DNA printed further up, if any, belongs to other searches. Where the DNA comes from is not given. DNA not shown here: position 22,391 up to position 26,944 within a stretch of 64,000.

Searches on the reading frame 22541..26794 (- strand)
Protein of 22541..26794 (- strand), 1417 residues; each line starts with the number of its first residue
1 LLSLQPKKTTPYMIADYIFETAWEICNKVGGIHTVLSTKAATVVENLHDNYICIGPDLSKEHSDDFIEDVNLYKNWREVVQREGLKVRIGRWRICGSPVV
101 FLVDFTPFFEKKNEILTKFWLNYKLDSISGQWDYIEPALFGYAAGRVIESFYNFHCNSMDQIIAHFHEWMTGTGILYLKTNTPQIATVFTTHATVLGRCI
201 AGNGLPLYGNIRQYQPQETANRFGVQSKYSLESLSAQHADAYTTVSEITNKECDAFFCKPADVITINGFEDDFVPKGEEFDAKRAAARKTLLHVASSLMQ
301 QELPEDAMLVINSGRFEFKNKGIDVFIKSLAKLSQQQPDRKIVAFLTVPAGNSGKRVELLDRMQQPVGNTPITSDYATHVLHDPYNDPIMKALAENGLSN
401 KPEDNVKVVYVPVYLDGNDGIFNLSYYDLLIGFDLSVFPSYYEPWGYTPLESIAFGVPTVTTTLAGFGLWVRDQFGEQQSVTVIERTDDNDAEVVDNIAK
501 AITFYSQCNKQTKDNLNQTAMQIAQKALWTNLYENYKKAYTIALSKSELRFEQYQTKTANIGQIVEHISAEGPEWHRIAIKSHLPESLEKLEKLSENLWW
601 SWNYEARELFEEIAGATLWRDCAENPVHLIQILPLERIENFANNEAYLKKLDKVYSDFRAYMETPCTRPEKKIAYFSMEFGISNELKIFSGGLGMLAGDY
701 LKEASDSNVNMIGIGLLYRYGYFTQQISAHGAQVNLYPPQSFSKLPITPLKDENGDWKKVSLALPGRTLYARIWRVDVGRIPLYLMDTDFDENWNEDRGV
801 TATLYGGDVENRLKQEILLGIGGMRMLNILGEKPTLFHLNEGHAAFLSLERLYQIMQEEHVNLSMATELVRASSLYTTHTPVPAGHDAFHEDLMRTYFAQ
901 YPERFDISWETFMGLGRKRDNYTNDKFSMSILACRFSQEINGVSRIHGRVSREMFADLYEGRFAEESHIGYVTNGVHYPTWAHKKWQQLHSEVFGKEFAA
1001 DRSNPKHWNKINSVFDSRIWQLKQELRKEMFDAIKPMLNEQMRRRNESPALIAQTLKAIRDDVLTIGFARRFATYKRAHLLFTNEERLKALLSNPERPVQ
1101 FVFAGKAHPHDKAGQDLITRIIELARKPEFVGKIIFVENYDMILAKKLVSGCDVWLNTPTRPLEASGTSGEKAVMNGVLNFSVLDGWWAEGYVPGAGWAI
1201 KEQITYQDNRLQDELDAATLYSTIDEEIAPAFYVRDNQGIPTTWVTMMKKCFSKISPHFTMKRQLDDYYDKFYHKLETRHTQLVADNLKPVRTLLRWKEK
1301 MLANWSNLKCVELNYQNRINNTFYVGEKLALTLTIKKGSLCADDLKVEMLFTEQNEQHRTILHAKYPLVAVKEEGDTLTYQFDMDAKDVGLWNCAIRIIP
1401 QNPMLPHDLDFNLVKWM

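Call 76: search_protein_families(library=pfam, proteins=[window:22541-26794:-], max_evalue=0.00001)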
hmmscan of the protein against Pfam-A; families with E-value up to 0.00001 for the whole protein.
window:22541-26794:- (1417 aa): 7 families
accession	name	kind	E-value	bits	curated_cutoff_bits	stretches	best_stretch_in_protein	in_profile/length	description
PF05693.19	Glycogen_syn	-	1.3e-93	315.2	27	2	20-360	1-350/639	Glycogen synthase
PF00343.26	Phosphorylase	-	1.2e-31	110.2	27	1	835-1186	218-579/713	Carbohydrate phosphorylase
PF11897.13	DUF3417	-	1.6e-29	103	25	1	584-685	1-108/109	Protein of unknown function (DUF3417)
PF00534.26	Glycos_transf_1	-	1.7e-13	50.9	26.4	1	433-503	93-157/172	Glycosyl transferases group 1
PF08323.17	Glyco_transf_5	-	8.5e-12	45.7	22.7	1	21-252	5-223/239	Starch synthase catalytic domain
PF13692.12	Glyco_trans_1_4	-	3e-10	41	27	0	429-499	73-137/142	Glycosyl transferases group 1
PF20706.3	GT4-conflict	-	1.3e-09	38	26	1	433-531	282-380/385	Family 4 Glycosyltransferase in conflict systems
